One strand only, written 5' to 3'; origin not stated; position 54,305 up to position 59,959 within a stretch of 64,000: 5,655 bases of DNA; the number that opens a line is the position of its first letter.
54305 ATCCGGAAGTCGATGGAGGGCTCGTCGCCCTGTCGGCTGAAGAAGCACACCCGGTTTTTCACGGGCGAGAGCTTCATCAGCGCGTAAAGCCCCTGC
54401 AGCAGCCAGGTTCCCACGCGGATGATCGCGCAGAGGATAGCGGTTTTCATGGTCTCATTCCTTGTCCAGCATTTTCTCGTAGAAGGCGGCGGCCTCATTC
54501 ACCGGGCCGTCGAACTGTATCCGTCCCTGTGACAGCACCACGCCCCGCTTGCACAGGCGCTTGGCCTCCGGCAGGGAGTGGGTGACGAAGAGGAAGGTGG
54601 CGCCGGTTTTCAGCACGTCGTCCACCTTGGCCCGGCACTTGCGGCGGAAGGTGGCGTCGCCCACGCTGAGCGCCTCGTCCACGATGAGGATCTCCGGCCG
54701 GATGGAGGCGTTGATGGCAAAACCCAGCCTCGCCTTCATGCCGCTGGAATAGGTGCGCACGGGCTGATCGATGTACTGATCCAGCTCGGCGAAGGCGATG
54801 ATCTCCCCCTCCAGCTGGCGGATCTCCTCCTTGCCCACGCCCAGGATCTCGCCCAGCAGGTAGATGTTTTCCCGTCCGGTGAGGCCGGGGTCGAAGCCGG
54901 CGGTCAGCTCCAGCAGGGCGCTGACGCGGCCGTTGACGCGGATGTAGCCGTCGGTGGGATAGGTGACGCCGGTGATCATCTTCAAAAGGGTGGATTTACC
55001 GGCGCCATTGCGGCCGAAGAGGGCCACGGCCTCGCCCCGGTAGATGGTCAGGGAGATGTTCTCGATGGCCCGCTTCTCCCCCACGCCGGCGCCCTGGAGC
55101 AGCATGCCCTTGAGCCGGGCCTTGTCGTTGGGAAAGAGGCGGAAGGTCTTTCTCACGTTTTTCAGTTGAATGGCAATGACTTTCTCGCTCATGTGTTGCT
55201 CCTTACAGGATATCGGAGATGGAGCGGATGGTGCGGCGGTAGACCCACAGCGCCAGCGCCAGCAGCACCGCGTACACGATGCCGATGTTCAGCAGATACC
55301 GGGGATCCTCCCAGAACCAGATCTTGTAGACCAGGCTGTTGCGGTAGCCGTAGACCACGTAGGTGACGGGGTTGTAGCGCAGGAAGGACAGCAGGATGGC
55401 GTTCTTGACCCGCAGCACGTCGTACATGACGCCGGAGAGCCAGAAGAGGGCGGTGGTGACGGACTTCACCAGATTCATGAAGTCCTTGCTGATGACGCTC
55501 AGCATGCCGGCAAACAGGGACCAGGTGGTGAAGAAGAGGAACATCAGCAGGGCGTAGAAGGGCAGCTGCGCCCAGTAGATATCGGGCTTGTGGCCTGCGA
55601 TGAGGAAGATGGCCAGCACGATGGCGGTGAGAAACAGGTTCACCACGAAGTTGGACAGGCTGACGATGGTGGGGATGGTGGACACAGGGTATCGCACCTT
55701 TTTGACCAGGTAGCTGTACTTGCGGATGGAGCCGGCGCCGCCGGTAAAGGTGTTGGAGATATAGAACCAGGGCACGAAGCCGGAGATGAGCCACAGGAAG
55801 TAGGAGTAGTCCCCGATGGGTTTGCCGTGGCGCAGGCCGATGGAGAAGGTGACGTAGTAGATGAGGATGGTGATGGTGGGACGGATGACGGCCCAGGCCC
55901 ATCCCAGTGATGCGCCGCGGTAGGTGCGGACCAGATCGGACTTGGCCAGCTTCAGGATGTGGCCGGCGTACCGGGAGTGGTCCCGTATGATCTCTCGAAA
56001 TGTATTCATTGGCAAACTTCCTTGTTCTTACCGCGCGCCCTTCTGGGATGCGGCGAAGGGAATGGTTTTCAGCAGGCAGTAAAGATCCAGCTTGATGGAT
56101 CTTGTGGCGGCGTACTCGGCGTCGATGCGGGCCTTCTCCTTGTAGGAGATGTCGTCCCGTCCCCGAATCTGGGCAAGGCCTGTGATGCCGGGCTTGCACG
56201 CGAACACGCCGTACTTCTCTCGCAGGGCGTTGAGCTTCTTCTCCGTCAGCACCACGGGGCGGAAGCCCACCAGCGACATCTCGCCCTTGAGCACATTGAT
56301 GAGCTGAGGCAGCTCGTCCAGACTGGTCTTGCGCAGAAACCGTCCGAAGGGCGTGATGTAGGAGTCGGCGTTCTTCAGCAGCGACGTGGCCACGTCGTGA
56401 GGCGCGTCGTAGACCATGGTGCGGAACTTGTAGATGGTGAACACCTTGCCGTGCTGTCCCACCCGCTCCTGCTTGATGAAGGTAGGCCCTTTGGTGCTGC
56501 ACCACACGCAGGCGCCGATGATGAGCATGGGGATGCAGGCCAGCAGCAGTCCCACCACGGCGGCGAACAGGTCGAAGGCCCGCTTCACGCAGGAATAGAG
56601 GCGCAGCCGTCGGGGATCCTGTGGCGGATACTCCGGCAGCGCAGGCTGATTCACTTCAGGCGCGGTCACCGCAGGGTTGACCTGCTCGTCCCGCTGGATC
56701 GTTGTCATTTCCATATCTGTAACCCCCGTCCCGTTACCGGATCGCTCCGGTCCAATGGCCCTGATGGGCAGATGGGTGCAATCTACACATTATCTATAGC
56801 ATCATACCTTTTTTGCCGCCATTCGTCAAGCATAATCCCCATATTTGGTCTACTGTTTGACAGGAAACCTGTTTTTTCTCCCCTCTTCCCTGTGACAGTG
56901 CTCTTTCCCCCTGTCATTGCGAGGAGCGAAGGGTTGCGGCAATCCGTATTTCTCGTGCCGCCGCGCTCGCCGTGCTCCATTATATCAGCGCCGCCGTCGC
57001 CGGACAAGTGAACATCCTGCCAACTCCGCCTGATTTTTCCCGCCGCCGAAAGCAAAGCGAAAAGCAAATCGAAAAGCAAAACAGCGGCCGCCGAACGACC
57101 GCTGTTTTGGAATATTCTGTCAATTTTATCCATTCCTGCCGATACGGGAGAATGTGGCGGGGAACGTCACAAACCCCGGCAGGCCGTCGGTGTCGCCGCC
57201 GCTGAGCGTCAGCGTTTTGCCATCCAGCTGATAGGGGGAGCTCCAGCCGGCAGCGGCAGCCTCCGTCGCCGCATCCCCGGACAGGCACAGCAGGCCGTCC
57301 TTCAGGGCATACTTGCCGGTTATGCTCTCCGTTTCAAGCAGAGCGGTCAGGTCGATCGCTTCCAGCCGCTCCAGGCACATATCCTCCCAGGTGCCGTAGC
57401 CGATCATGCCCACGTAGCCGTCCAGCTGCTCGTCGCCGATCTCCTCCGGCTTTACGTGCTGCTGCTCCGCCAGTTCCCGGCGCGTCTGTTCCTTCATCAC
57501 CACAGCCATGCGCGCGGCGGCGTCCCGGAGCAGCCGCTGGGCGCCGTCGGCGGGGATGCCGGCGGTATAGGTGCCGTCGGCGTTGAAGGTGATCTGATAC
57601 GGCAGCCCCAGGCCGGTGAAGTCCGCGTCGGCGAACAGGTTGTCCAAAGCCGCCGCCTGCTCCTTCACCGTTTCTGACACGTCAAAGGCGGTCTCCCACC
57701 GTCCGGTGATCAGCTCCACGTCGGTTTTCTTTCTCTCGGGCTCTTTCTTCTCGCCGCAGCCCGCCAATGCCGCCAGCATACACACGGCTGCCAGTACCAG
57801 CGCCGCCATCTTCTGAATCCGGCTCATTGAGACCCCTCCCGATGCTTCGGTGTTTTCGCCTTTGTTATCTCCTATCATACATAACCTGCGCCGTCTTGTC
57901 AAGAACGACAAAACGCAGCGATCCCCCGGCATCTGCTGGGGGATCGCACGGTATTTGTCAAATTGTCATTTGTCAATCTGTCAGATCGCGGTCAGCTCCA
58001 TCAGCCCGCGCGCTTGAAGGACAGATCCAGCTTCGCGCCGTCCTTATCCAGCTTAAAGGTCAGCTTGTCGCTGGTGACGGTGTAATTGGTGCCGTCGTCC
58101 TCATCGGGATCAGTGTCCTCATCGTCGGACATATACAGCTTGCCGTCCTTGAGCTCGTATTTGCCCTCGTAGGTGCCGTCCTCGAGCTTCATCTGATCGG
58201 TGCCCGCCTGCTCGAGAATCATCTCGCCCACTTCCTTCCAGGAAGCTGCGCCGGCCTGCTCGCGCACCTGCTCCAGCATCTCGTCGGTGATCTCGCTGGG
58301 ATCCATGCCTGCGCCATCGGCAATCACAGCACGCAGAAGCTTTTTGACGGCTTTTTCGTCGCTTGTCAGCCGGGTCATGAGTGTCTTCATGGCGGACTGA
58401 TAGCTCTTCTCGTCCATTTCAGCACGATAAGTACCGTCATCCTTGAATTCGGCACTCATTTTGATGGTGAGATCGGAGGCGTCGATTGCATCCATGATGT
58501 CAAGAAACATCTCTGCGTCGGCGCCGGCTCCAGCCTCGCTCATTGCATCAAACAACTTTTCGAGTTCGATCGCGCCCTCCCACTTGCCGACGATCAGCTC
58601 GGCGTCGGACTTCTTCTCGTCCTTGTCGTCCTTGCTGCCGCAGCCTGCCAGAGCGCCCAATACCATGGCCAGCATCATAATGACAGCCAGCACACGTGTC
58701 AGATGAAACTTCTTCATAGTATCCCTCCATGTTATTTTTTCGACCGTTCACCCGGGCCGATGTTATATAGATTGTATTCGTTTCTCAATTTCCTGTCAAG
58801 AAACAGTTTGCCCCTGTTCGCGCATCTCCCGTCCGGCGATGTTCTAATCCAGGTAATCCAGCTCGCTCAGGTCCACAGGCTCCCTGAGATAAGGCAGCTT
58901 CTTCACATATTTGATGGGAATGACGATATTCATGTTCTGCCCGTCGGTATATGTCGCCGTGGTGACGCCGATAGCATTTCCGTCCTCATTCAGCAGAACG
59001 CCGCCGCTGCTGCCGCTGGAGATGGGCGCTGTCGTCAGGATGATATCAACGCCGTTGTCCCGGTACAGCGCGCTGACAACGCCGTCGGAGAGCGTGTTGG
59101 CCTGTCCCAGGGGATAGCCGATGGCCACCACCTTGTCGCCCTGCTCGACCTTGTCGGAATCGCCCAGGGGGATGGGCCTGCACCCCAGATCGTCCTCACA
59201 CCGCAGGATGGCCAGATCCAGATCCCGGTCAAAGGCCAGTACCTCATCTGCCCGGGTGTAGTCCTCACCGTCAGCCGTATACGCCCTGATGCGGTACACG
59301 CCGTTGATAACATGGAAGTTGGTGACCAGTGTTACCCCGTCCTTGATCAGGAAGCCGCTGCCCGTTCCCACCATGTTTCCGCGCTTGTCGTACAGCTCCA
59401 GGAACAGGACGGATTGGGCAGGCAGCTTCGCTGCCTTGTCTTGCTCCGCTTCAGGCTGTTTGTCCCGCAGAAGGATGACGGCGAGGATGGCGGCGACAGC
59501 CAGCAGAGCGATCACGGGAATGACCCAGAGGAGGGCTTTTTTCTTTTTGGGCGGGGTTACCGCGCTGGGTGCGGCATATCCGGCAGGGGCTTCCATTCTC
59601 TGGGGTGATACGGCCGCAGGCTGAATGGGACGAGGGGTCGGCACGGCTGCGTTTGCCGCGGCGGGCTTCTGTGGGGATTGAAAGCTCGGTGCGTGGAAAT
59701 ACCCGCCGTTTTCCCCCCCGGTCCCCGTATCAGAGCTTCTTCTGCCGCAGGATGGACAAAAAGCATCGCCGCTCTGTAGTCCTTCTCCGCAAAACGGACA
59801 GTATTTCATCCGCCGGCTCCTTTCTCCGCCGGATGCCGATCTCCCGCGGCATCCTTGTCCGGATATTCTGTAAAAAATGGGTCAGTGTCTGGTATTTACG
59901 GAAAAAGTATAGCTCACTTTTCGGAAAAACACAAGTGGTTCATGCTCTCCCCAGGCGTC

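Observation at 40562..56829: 13-gene wall-polymer operon in which ATP-grasp and Mur-type amide ligases take the place of glycosyltransferases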

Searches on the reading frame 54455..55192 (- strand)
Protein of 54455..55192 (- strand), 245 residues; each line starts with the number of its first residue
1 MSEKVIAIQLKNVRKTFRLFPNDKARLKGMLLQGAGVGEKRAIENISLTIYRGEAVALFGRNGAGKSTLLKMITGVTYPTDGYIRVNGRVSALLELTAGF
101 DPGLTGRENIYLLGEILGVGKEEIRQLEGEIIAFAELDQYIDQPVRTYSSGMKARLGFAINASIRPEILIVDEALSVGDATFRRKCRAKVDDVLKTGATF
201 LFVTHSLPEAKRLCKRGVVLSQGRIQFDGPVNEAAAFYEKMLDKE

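Call 3: search_protein_families(library=pfam, proteins=[window:54455-55192:-], max_evalue=0.01)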
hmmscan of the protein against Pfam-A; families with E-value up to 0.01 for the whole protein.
window:54455-55192:- (245 aa): 5 families
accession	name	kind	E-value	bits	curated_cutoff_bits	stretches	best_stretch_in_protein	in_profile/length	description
PF00005.33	ABC_tran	-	1.5e-22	81.1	25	1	44-175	2-136/137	ABC transporter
PF13304.12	AAA_21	-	0.00039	21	27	0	57-73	3-19/304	AAA domain, putative AbiEii toxin, Type IV TA system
PF13555.12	AAA_29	-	0.00059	20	27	1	51-85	20-53/61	P-loop containing region of AAA domain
PF13476.12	AAA_23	-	0.0015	19.7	27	1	56-79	22-45/201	AAA domain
PF00006.31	ATP-synt_ab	-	0.0097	16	29.5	0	46-75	7-36/213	ATP synthase alpha/beta family, nucleotide-binding domain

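Call 77: search_protein_families(library=ncbifam, proteins=[window:54455-55192:-], max_evalue=0.00001)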
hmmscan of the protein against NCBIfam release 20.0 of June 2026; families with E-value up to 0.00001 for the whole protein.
window:54455-55192:- (245 aa): 179 families (the best 25 are shown)
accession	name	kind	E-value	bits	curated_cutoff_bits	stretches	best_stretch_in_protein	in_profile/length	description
NF010065.0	PRK13545.1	equivalog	5.8e-64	216.7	538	1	8-244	5-240/549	teichoic acids export protein ATP-binding subunit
NF010066.0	PRK13546.1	equivalog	2e-57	194.6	320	1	6-243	3-239/264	teichoic acids export ABC transporter ATP-binding subunit TagH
NF050108.1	galactan_ABC_ATP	equivalog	7.5e-51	172.7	400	1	41-239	43-241/244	galactan export ABC transporter ATP-binding subunit Wzt/RfbE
TIGR01188.1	drrA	subfamily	1.8e-35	122.7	312.45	1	38-232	4-209/302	daunorubicin resistance ABC transporter, ATP-binding protein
NF010060.0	PRK13537.1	equivalog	3.2e-30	105.1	521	1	38-229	26-228/314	nodulation factor ABC transporter ATP-binding protein NodI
NF010059.0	PRK13536.1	equivalog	1.2e-28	99.8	549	1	38-227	54-254/342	nodulation factor ABC transporter ATP-binding protein NodI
TIGR01288.1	nodI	equivalog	3.3e-28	98.6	424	1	37-229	14-217/303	nodulation factor ABC transporter ATP-binding protein NodI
TIGR03740.1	galliderm_ABC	subfamily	1.9e-26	93.1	309.75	1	38-235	11-212/223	lantibiotic protection ABC transporter ATP-binding subunit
TIGR01186.1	proV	subfamily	1.2e-25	90.4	326.6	2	102-225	84-208/363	betaine/proline/choline family ABC transporter ATP-binding protein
NF006987.0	PRK09452.1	equivalog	1.7e-25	89.6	482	1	38-232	28-233/378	spermidine/putrescine ABC transporter ATP-binding protein PotA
TIGR04520.1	ECF_ATPase_1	equivalog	3e-25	89.1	315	2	39-89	14-64/269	energy-coupling factor transporter ATPase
TIGR04521.1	ECF_ATPase_2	equivalog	3.4e-25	88.7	330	2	115-234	111-232/279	energy-coupling factor transporter ATPase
TIGR03864.1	PQQ_ABC_ATP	hypoth_equivalog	5.5e-25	88.2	302.25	1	38-234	12-219/236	ABC transporter, ATP-binding subunit, PQQ-dependent alcohol dehydrogenase system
TIGR01184.1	ntrCD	subfamily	1.6e-24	86.8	291.8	1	43-224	1-192/230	nitrate ABC transporter ATP-binding protein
NF008513.0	PRK11432.1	equivalog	4e-24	85.2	496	1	37-231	16-221/351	ferric ABC transporter ATP-binding protein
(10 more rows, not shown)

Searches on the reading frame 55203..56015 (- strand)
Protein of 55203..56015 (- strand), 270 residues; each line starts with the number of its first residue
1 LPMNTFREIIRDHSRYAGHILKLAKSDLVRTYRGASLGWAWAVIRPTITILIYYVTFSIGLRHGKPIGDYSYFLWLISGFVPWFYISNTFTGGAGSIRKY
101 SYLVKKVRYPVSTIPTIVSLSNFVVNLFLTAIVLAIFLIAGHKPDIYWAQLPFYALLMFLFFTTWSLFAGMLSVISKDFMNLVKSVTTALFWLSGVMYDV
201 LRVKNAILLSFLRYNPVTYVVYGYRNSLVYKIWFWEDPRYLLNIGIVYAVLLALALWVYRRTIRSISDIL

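Call 3: search_protein_families(library=pfam, proteins=[window:55203-56015:-], max_evalue=0.01)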
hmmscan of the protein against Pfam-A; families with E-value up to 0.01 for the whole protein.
window:55203-56015:- (270 aa): 1 family
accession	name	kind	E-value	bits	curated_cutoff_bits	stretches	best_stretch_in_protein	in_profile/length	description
PF01061.29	ABC2_membrane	-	2.2e-15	57.2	26.9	1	23-227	6-209/211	ABC-2 type transporter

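Call 77: search_protein_families(library=ncbifam, proteins=[window:55203-56015:-], max_evalue=0.00001)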
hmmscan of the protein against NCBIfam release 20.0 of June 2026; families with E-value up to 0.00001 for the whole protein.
window:55203-56015:- (270 aa): 1 family
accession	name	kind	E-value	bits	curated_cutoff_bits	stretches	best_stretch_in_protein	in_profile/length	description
NF050109.1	galactan_ABC_perm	equivalog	8.6e-08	32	380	1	20-261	24-266/272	galactan export ABC transporter permease subunit Wzm/RfbD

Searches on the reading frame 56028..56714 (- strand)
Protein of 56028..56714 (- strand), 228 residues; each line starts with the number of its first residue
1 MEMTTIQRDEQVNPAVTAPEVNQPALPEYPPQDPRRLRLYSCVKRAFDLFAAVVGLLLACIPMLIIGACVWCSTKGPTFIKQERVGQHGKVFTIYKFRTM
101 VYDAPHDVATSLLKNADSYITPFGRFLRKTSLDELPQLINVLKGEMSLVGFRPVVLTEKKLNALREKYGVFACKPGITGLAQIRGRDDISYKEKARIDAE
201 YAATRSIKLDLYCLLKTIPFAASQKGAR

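Call 3: search_protein_families(library=pfam, proteins=[window:56028-56714:-], max_evalue=0.01)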
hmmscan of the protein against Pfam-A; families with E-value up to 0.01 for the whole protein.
window:56028-56714:- (228 aa): 1 family
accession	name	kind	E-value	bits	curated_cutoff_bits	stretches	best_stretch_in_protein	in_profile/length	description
PF02397.22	Bac_transf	-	4.7e-58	196.1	27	1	44-219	1-175/179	Bacterial sugar transferase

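Call 12: search_protein_families(library=ncbifam, proteins=[window:56028-56714:-], max_evalue=0.01)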
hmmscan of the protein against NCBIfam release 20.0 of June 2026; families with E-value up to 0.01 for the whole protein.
window:56028-56714:- (228 aa): 10 families
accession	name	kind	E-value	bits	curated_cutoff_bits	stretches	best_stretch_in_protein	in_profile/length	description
TIGR03025.1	EPS_sugtrans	subfamily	5e-66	223.8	295.55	1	39-228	253-445/445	exopolysaccharide biosynthesis polyprenyl glycosylphosphotransferase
TIGR03023.1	WcaJ_sugtrans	equivalog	2.3e-56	192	410.75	1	40-227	259-452/453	undecaprenyl-phosphate glucose phosphotransferase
TIGR03022.1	WbaP_sugtrans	subfamily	1.2e-53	183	403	1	41-228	256-456/456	undecaprenyl-phosphate galactose phosphotransferase WbaP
NF052601.1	undeca_RfbP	equivalog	3.3e-46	157.5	330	1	41-219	42-233/244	undecaprenyl-phosphate galactose phosphotransferase family protein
TIGR03013.1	EpsB_2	subfamily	4.3e-41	141.4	393.35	1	40-228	251-443/443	TIGR03013 family XrtA/PEP-CTERM system glycosyltransferase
NF041877.1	EPS_EpsZ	equivalog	2.3e-40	138.6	800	1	42-227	264-458/459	exopolysaccharide biosynthesis polyisoprenyl-phosphate hexose-1-phosphate transferase EpsZ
NF050817.1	PolSacchBiosHfsE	equivalog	4.6e-38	131.1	750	1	41-220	269-458/467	polysaccharide biosynthesis protein HfsE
NF011751.0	PRK15204.1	equivalog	4.4e-35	121.2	907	1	42-226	278-474/476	undecaprenyl-phosphate galactose phosphotransferase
NF007518.0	PRK10124.1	equivalog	4.2e-33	114.8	684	1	42-218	272-454/464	undecaprenyl-phosphate glucose phosphotransferase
NF045514.1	glycotran_HepC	equivalog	1.2e-25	90.2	140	1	37-158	110-216/220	heterocyst development glycosyltransferase HepC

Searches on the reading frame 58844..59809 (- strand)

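Call 9: search_protein_families(library=pfam, proteins=[window:58844-59809:-], max_evalue=0.001)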
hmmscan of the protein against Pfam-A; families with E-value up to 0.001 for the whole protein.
window:58844-59809:- (321 aa): 4 families
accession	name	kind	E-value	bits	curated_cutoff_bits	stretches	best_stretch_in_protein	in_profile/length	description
PF13365.12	Trypsin_2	-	1.8e-30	107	27.6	1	150-282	1-144/144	Trypsin-like peptidase domain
PF00089.32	Trypsin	-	4e-10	40.3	20.6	1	150-303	27-217/220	Trypsin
PF13248.11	Zn_ribbon_3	-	4.9e-06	26.3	27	1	1-22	2-23/26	zinc-ribbon domain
PF13240.11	Zn_Ribbon_1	-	1.2e-05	25.3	25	1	3-23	1-21/23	zinc-ribbon domain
